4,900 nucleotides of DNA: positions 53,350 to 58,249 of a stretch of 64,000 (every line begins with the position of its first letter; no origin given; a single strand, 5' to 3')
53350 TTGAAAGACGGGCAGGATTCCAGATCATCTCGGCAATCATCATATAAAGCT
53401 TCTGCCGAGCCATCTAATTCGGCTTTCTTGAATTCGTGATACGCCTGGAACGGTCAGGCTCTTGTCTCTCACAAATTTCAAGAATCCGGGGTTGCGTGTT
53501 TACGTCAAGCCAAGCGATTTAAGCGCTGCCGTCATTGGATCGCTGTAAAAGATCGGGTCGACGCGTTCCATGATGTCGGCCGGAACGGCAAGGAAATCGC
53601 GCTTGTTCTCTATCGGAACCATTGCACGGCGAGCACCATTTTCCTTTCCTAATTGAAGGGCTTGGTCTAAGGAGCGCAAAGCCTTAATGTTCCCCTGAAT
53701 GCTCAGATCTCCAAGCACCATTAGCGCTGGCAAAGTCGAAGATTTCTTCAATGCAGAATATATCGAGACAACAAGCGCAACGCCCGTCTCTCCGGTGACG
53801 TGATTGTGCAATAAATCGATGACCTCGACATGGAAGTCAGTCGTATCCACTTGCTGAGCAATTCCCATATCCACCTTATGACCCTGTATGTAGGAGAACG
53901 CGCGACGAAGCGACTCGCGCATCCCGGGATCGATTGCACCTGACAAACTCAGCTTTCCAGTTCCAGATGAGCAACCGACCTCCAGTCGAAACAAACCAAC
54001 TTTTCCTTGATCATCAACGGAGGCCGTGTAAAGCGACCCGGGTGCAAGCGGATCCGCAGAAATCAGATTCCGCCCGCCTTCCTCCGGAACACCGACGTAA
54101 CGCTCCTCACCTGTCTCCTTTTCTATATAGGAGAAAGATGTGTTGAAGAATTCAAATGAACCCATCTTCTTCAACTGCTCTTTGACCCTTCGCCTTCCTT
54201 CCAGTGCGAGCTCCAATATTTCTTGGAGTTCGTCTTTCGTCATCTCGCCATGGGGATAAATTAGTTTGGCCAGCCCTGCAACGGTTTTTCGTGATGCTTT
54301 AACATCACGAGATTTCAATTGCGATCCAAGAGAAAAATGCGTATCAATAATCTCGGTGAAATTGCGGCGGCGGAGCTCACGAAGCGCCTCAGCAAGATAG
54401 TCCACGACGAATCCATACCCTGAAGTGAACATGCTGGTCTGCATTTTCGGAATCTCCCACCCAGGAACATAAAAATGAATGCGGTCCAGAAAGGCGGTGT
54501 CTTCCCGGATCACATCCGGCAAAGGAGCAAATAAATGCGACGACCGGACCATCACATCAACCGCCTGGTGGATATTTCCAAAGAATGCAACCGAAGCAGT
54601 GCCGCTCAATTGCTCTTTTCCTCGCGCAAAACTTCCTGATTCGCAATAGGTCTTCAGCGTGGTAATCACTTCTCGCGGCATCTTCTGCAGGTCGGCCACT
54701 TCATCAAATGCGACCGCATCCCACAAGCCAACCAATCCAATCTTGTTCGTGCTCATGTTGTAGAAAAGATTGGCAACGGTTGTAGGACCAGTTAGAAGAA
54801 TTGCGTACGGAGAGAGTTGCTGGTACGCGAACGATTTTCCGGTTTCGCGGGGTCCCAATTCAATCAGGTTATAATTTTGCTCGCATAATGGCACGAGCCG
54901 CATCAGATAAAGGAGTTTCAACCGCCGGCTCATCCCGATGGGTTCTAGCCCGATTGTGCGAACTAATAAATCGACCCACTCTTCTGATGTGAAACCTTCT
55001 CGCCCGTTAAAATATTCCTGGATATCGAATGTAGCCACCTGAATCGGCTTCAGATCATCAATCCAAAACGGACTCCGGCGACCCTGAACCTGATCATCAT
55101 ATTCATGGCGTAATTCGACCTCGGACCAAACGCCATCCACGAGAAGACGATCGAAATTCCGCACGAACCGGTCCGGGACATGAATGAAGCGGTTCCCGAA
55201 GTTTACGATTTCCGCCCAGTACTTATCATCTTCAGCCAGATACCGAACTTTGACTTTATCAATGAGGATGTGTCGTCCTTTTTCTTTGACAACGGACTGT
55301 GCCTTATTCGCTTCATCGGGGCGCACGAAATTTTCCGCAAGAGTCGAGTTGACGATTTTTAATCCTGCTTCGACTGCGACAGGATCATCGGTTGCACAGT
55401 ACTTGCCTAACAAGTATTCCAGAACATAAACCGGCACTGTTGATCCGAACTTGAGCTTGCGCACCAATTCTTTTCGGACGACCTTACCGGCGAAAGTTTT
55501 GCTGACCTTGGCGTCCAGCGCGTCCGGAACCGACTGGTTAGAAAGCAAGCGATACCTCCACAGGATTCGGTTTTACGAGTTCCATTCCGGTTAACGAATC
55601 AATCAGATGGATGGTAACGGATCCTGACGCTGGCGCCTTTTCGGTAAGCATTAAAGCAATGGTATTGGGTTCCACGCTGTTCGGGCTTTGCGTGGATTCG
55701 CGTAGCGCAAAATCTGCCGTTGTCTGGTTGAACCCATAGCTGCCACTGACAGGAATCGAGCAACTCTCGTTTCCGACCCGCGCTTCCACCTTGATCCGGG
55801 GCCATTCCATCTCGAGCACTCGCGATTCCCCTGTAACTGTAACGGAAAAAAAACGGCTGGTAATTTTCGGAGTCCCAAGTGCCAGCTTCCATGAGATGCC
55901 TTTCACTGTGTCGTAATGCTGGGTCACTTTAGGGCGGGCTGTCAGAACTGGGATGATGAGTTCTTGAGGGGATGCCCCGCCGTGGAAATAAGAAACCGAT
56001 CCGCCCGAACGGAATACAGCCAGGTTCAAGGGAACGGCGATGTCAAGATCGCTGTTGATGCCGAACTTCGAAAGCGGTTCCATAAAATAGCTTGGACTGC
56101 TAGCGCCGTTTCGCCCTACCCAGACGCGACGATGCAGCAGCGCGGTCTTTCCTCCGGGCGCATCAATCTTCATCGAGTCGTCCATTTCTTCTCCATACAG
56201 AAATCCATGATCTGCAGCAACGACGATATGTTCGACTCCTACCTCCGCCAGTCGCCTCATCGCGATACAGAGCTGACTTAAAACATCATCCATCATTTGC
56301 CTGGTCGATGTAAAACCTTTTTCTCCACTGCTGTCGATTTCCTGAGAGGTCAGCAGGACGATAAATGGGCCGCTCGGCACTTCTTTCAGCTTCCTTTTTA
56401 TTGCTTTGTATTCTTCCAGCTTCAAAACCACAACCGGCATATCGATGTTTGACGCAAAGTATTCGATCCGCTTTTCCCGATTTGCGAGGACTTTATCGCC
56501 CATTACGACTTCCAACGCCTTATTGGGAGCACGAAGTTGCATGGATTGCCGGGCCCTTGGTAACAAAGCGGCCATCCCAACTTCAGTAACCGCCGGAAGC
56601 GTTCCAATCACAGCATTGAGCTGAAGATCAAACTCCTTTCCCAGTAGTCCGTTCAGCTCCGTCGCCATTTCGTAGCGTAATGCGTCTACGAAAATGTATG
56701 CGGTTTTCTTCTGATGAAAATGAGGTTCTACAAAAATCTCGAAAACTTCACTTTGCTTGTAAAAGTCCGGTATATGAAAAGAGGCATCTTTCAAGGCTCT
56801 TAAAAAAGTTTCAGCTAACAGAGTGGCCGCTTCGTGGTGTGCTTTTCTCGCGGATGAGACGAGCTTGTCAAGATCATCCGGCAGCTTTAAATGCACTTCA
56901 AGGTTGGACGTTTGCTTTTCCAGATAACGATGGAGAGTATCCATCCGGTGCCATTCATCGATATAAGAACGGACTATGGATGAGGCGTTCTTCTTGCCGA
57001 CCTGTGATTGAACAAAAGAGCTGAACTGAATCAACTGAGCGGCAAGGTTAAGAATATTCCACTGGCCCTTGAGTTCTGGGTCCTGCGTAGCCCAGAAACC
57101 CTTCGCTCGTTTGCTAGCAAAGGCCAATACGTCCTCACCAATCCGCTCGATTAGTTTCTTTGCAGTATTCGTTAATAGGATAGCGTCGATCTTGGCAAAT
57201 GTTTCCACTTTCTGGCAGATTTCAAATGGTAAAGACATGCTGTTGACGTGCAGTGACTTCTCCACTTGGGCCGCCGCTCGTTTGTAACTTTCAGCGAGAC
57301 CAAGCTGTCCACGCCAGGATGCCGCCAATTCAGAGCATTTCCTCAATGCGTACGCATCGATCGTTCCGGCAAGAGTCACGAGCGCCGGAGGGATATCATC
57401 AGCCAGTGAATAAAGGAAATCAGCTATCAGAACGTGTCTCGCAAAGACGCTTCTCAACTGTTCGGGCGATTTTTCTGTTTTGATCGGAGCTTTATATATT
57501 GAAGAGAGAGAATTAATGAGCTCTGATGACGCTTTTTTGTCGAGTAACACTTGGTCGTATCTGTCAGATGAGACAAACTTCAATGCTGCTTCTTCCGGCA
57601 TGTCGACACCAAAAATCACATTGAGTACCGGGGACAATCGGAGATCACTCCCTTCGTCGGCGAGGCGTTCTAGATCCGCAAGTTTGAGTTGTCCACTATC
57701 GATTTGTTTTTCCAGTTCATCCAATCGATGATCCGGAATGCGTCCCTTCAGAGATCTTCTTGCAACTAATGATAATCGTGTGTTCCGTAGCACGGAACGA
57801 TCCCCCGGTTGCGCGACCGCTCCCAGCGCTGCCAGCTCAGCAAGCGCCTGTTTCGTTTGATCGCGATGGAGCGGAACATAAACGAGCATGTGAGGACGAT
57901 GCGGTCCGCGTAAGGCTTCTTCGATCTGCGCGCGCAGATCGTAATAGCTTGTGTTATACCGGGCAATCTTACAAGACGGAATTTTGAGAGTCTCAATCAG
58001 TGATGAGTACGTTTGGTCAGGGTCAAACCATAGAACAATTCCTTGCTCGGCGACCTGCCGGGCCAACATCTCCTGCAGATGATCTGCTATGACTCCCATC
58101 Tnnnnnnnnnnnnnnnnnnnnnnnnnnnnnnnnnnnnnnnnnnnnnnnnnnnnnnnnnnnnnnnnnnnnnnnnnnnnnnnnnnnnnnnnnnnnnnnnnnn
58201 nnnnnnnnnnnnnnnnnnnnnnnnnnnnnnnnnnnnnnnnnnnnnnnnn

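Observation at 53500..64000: Type-1 BREX cluster (brxC, pglX, pglZ, brxL) with an extra gene inserted between brxC and pglX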

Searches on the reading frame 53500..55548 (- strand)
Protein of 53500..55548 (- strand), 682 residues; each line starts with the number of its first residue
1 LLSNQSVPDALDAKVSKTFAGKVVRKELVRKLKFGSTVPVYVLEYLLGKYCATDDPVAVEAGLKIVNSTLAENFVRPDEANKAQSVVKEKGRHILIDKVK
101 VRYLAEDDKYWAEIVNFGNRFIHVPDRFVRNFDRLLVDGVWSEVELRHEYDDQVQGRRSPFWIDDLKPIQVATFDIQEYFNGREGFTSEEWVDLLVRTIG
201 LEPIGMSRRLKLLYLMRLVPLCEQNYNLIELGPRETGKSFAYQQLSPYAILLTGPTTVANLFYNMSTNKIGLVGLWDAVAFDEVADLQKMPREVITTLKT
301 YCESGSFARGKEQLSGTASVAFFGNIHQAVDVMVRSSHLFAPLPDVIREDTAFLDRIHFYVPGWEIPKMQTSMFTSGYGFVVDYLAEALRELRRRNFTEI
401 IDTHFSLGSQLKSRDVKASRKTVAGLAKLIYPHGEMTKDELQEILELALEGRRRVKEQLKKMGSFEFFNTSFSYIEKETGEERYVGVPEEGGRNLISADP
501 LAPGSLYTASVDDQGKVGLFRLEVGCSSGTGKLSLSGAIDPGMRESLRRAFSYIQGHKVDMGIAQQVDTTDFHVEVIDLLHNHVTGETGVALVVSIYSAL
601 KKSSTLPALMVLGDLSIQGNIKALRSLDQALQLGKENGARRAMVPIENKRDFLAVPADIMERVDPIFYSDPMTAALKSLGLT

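Call 6: search_protein_families(library=pfam, proteins=[window:53500-55548:-], max_evalue=0.1)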
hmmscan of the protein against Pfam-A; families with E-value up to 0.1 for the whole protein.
window:53500-55548:- (682 aa): 4 families
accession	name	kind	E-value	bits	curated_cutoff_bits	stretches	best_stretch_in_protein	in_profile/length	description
PF13337.12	BrxL_ATPase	-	1.9e-129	431.4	25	1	161-473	1-313/313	Lon-like protease BrxL-like, ATPase domain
PF20442.3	BrxL_N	-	1.5e-40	138.7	28.2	1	18-147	2-131/132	BREX system Lon protease-like protein BrxL N-terminal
PF05362.19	Lon_C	-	3.5e-14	53.3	21.1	1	520-666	43-190/205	Lon protease (S16) C-terminal proteolytic domain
PF13541.12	ChlI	-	9.7e-06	25.9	27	1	523-648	2-121/121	Subunit ChlI of Mg-chelatase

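Call 7: search_protein_families(library=padloc, proteins=[window:53500-55548:-], max_evalue=0.1)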
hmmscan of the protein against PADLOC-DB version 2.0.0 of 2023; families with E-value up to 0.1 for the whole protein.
window:53500-55548:- (682 aa): 5 families
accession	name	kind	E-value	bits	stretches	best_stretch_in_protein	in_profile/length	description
PDLC02506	BrxL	-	4.9e-277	918.7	1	8-681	5-679/680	BrxL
PDLC02508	BrxL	-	1.7e-185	616.3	1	9-490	2-480/698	BrxL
PDLC02509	BrxL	-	1.3e-115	385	2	158-485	196-528/535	BrxL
PDLC02505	BrxL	-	2.8e-71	238.9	1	11-468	4-469/482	BrxL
PDLC02507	BrxL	-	1.4e-42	144.2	1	9-442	12-442/482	BrxL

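Call 8: search_protein_families(library=ncbifam, proteins=[window:53500-55548:-], max_evalue=0.1)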
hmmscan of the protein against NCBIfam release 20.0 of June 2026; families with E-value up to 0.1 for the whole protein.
window:53500-55548:- (682 aa): 8 families
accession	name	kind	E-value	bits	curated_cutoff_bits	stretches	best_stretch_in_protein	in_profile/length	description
TIGR02653.1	Lon_rel_chp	hypoth_equivalog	0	1010.8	628.25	1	10-681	3-674/675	protease Lon-related BREX system protein BrxL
TIGR02688.1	TIGR02688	equivalog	1.7e-182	607.1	329.3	1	15-464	1-449/449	BREX system Lon protease-like protein BrxL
NF008053.0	PRK10787.1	equivalog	5.3e-12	44.6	891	1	519-664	610-756/784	endopeptidase La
TIGR00763.1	lon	equivalog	3.7e-10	38.9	608.05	1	522-667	636-783/795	endopeptidase La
TIGR02902.1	spore_lonB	equivalog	8.6e-07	27.9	723.3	1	584-653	439-509/531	ATP-dependent protease LonB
TIGR02903.1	spore_lon_C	equivalog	1.7e-05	23.6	678.8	1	566-652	507-592/615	Lon family ATP-dependent protease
TIGR00416.1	sms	equivalog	2e-05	23.5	403.05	1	588-650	373-435/454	DNA repair protein RadA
TIGR00764.1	lon_rel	equivalog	0.00084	18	516.6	1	532-654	452-569/608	ATP-dependent protease LonB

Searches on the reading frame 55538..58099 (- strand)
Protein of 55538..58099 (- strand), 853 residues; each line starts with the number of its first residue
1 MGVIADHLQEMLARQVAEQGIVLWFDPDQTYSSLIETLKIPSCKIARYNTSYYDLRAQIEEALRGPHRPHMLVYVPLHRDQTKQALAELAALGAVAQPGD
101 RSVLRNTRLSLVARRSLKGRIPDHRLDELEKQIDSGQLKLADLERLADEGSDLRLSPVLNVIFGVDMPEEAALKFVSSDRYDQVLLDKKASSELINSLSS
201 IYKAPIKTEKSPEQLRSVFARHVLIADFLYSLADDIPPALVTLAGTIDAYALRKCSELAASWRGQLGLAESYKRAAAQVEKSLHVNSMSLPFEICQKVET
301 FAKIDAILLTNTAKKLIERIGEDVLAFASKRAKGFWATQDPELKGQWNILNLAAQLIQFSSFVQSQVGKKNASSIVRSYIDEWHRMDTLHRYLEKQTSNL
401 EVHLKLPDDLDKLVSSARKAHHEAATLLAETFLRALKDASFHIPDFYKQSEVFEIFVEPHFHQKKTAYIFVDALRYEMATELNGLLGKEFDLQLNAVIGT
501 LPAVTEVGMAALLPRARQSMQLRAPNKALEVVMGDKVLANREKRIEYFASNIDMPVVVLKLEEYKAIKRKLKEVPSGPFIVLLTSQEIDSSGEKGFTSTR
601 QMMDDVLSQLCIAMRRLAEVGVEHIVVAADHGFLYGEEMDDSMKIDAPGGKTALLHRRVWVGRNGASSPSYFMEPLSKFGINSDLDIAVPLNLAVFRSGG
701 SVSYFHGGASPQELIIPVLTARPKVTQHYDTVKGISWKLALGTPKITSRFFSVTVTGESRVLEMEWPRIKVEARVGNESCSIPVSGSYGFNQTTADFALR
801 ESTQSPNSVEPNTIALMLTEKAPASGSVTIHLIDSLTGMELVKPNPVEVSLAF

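Call 6: search_protein_families(library=pfam, proteins=[window:55538-58099:-], max_evalue=0.1)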
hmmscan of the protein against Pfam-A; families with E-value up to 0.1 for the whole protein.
window:55538-58099:- (853 aa): 1 family
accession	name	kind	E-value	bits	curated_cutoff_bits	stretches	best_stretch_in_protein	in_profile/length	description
PF08665.17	PglZ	-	1.3e-19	71.3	25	1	464-637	1-176/179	PglZ domain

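Call 7: search_protein_families(library=padloc, proteins=[window:55538-58099:-], max_evalue=0.1)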
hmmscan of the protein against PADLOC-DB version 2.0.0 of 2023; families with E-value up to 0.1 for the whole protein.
window:55538-58099:- (853 aa): 13 families
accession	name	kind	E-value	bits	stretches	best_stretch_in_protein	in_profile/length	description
PDLC02559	PglZ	-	4.4e-99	330.9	1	43-841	58-847/860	PglZ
PDLC02561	PglZ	-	8.7e-83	276.8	1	4-759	3-754/840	PglZ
PDLC02547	PglZ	-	5.2e-65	218.1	2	219-769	218-776/855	PglZ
PDLC02564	PglZ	-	1.8e-64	216.5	1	4-763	6-767/855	PglZ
PDLC02548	PglZ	-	1.2e-59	200.6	1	2-725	7-744/961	PglZ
PDLC02563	PglZ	-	1e-37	127.9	1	211-751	208-739/831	PglZ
PDLC02557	PglZ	-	1e-22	78.2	1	296-727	290-715/834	PglZ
PDLC02566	PglZ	-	2.9e-20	70.1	1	461-738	437-695/774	PglZ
PDLC02545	PglZ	-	2e-14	51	1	463-728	404-642/750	PglZ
PDLC02553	PglZ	-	3.3e-13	46.7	1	445-784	466-807/868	PglZ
PDLC02551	PglZ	-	3.5e-13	46.6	1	372-758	363-763/856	PglZ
PDLC02562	PglZ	-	4.2e-10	36.6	1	465-719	472-725/730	PglZ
PDLC02565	PglZ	-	0.00052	16.4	1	705-728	716-739/910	PglZ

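Call 8: search_protein_families(library=ncbifam, proteins=[window:55538-58099:-], max_evalue=0.1)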
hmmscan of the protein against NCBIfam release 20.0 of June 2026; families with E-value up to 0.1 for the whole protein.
window:55538-58099:- (853 aa): 7 families
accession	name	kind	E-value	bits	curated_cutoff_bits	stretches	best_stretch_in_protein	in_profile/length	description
NF033443.1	BREX_PglZ_6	exception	1.3e-57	195.8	400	1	8-725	5-741/958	BREX-6 system phosphatase PglZ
TIGR02687.1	TIGR02687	equivalog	5.4e-51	173.5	270.35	1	254-768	240-773/844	BREX-1 system phosphatase PglZ type A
NF033450.1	BREX_PglZ_1_B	equivalog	1.2e-22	79.8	400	1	457-720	430-673/675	BREX-1 system phosphatase PglZ type B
NF033444.1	BREX_PglZ_5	exception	1.6e-13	49.6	250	1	465-719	455-701/704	BREX-5 system phosphatase PglZ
NF052313.1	T9SS_RR_PorX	equivalog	0.00013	20.9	300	1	420-512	183-274/513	T9SS response regulator signal transducer PorX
NF033446.0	BREX_PglZ_2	exception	0.0011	17.3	200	1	705-724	705-724/890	BREX-2 system phosphatase PglZ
NF033445.1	BREX_PglZ_4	exception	0.0016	17.1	140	1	620-746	583-704/741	BREX-4 system phosphatase PglZ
